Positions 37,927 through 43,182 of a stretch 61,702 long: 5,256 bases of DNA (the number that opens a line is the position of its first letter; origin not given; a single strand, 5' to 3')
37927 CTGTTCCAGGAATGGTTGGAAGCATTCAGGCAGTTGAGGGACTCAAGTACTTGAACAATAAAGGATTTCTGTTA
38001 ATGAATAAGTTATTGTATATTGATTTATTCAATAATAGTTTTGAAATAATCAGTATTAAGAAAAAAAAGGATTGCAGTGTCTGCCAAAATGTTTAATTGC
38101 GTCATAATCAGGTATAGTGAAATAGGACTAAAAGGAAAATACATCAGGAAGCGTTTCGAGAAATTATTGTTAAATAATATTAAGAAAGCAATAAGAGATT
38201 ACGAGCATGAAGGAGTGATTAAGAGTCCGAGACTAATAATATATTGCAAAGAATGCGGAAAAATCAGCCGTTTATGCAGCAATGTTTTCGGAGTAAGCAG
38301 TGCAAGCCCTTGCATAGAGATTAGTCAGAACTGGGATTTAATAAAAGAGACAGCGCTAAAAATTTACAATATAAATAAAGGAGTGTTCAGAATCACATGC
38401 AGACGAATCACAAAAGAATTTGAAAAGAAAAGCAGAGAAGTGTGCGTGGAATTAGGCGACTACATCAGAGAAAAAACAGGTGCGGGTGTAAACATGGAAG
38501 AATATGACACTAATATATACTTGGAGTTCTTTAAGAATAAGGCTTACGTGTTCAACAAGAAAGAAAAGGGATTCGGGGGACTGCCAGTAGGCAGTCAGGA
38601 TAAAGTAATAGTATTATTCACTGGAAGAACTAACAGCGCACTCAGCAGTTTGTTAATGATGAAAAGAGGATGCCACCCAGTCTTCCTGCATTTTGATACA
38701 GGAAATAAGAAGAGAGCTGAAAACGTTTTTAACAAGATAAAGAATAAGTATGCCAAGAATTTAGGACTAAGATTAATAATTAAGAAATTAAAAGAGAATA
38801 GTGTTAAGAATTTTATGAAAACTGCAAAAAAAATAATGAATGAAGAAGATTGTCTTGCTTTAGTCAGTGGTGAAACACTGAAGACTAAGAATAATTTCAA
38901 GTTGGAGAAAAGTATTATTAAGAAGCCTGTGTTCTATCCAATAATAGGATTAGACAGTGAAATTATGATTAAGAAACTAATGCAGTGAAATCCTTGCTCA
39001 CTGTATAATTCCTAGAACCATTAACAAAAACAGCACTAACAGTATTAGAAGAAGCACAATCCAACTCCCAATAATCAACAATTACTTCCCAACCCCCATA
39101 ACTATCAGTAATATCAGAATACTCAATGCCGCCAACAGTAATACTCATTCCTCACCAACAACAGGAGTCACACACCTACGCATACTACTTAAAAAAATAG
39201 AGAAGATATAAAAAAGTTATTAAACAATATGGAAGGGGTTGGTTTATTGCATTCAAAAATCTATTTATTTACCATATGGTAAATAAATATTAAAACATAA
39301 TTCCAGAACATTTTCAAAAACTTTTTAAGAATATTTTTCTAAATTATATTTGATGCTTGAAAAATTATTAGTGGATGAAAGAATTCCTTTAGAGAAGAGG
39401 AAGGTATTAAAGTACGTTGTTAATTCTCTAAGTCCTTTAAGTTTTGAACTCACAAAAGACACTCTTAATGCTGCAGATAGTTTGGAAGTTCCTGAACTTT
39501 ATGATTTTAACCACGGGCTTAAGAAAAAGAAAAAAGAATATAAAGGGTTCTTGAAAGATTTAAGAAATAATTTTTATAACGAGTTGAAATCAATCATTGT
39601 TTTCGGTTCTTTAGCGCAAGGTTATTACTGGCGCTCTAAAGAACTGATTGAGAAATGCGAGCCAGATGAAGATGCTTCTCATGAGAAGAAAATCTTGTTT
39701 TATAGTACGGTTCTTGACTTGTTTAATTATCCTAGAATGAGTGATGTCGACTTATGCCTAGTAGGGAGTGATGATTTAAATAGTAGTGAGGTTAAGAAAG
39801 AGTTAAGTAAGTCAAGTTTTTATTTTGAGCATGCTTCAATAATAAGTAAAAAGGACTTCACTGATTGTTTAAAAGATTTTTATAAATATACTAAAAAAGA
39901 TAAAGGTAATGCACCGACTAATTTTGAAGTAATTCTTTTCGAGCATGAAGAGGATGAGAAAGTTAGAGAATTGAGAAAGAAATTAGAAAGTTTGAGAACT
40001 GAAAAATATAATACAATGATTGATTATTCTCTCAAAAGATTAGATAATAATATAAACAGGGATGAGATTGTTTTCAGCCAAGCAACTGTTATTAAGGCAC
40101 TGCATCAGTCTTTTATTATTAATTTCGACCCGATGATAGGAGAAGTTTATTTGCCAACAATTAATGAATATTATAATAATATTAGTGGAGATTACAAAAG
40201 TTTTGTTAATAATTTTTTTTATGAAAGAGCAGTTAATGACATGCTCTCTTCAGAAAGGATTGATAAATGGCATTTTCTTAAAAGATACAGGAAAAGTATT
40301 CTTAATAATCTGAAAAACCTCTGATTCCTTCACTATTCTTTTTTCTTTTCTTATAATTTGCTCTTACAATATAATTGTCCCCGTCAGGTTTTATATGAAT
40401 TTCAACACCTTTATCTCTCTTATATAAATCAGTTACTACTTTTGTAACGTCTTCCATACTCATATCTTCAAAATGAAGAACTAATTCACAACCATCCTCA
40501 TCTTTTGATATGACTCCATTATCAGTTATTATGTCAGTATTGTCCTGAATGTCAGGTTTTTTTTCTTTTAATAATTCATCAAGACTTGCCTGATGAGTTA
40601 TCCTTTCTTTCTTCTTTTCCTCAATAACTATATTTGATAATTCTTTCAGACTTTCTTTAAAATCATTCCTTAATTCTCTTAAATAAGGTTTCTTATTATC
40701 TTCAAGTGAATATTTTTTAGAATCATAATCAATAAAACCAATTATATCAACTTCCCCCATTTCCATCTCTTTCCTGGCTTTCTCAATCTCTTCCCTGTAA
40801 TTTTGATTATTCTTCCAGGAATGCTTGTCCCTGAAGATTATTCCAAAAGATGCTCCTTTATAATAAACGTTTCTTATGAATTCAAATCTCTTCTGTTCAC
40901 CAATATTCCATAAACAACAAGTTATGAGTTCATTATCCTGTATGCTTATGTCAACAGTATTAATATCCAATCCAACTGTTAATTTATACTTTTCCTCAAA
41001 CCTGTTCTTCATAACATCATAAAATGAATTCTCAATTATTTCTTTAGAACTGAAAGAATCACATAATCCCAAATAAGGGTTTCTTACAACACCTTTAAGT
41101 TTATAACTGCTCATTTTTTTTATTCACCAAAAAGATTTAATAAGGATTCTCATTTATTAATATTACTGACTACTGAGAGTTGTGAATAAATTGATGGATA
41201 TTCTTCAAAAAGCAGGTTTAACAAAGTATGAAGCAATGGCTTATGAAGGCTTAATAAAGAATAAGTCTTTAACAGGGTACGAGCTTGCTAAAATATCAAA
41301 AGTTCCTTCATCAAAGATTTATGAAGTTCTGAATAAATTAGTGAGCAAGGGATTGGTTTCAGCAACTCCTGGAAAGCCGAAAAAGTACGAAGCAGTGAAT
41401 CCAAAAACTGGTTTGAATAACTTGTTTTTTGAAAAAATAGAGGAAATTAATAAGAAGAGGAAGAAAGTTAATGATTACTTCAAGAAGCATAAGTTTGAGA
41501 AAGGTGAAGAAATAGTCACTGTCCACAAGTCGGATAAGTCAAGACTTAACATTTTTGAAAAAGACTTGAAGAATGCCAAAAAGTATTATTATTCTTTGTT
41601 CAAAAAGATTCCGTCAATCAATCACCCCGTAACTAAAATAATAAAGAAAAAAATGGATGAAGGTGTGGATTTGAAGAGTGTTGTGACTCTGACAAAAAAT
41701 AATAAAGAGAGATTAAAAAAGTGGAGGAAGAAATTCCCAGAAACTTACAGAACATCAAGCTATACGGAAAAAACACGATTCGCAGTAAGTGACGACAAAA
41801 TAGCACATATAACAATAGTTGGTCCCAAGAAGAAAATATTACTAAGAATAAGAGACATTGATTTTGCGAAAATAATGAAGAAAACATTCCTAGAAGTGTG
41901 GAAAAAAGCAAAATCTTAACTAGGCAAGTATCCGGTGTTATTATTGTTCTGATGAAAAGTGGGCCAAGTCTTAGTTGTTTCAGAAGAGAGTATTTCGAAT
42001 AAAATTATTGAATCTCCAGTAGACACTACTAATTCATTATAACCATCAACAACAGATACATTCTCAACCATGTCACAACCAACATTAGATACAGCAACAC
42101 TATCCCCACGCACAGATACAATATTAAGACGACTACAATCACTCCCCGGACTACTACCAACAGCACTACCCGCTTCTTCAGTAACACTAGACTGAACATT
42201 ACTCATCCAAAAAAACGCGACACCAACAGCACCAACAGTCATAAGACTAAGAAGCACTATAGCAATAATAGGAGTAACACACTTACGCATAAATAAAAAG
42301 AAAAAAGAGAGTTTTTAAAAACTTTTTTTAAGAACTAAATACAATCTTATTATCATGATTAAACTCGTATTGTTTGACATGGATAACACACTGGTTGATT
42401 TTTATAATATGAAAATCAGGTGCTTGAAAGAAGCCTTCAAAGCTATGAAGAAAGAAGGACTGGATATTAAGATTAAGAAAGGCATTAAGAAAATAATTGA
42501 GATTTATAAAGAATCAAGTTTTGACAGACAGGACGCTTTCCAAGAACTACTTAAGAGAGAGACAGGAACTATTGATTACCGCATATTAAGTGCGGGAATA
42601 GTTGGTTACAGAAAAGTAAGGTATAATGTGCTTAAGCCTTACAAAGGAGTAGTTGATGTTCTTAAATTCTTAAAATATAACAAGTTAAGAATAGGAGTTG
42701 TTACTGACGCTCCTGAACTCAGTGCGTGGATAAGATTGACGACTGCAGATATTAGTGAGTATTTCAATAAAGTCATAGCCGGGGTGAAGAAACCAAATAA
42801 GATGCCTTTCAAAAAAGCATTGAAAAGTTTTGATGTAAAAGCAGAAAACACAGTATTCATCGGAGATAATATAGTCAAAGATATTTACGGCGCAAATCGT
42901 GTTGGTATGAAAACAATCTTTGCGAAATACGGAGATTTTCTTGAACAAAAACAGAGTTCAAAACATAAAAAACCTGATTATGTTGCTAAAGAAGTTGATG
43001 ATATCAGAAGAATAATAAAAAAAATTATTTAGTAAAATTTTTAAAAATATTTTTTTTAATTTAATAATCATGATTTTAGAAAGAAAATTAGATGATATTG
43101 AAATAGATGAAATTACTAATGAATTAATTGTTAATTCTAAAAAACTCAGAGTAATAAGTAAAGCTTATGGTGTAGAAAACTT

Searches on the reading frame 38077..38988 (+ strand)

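Call 85: search_protein_families(library=pfam, proteins=[window:38077-38988:+], max_evalue=0.001)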
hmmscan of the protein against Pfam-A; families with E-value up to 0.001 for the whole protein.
window:38077-38988:+ (303 aa): 3 families
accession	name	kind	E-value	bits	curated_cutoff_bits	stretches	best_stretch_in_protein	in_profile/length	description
PF02568.20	ThiI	-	9e-15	55.2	20.5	1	172-299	1-154/197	Thiamine biosynthesis protein (ThiI)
PF22025.1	ThiI_fer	-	1.1e-13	51.9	25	1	9-77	2-72/72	ThiI ferredoxin-like domain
PF02926.22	THUMP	-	1.9e-09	38.2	20.6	1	95-159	17-82/84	THUMP domain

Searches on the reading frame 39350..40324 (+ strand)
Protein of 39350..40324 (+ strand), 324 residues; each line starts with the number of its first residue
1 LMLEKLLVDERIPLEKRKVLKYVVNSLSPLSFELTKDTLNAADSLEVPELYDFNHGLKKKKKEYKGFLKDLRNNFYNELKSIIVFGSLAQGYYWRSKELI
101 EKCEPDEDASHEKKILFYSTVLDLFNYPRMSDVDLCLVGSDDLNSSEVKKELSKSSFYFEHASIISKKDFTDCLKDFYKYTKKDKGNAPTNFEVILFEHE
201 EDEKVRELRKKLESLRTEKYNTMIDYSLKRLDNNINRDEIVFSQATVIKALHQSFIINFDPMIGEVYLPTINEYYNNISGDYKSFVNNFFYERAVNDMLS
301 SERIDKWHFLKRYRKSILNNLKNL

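Call 65: search_protein_families(library=pfam, proteins=[window:39350-40324:+], max_evalue=0.1)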
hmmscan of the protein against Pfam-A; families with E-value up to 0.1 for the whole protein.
window:39350-40324:+ (324 aa): 1 family
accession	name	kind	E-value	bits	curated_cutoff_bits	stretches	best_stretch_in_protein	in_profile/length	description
PF01909.29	NTP_transf_2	-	0.04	14.7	21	0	67-91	4-26/93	Nucleotidyltransferase domain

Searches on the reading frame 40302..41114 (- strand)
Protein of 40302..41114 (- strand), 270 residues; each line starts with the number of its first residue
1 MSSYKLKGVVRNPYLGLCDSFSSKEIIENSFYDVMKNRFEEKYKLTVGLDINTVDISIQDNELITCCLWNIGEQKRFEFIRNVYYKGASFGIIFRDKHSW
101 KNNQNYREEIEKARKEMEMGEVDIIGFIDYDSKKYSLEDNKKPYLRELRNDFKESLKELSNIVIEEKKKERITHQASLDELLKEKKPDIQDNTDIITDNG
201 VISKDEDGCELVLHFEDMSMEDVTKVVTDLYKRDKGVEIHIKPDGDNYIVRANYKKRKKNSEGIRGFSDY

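Call 65: search_protein_families(library=pfam, proteins=[window:40302-41114:-], max_evalue=0.1)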
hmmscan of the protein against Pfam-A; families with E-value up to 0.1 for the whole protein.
window:40302-41114:- (270 aa): 5 families
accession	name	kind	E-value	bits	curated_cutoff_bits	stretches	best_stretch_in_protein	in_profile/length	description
PF08477.19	Roc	-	6.3e-09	36.5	27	1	34-117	19-109/119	Ras of Complex, Roc, domain of DAPkinase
PF00071.28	Ras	-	3.6e-08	33.6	21.6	1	35-116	20-103/162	Ras family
PF00232.24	Glyco_hydro_1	-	0.00088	18.3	22.6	1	75-206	240-368/453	Glycosyl hydrolase family 1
PF06420.17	Mgm101p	-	0.034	14.2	27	0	214-261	5-53/170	Mitochondrial genome maintenance MGM101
PF08236.17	SRI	-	0.09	13.5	23.5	0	142-190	13-62/78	SRI (Set2 Rpb1 interacting) domain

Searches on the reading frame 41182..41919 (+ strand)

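Call 65: search_protein_families(library=pfam, proteins=[window:41182-41919:+], max_evalue=0.1)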
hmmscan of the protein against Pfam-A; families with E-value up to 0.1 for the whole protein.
window:41182-41919:+ (245 aa): 5 families
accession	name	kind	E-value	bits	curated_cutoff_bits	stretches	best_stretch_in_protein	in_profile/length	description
PF01978.25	TrmB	-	1.8e-23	82.6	25.6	1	8-75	1-68/68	Sugar-specific transcriptional regulator TrmB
PF22194.2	F-93_WHD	-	0.00032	21.1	28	1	24-60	6-46/62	F-93, winged-helix domain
PF02403.27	Seryl_tRNA_N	-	0.012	16.3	28.2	0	85-146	44-107/108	Seryl-tRNA synthetase N-terminal domain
PF03551.20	PadR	-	0.058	13.8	27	0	26-67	6-60/75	Transcriptional regulator PadR-like family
PF02082.26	Rrf2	-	0.077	13.6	30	0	27-65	21-59/132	Iron-dependent Transcriptional regulator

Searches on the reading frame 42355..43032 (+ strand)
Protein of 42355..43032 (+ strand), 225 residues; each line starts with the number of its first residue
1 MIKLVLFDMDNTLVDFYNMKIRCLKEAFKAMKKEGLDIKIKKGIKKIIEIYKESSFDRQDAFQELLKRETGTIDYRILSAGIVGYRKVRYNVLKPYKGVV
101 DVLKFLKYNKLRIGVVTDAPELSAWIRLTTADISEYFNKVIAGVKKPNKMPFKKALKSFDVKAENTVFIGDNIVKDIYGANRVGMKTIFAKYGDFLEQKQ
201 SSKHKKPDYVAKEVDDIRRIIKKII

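Call 85: search_protein_families(library=pfam, proteins=[window:42355-43032:+], max_evalue=0.001)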
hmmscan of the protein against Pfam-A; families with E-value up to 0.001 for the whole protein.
window:42355-43032:+ (225 aa): 4 families
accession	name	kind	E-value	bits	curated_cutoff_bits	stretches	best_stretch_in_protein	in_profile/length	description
PF13419.12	HAD_2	-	8.4e-25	88.3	23.8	1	5-189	1-177/178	Haloacid dehalogenase-like hydrolase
PF00702.32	Hydrolase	-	3.9e-21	76.8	26.4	1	2-184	1-191/191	haloacid dehalogenase-like hydrolase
PF13242.12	Hydrolase_like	-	1.7e-15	57.1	22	1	145-216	3-74/75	HAD-hyrolase-like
PF12710.13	HAD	-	0.00021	22.2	27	1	5-172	1-181/189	haloacid dehalogenase-like hydrolase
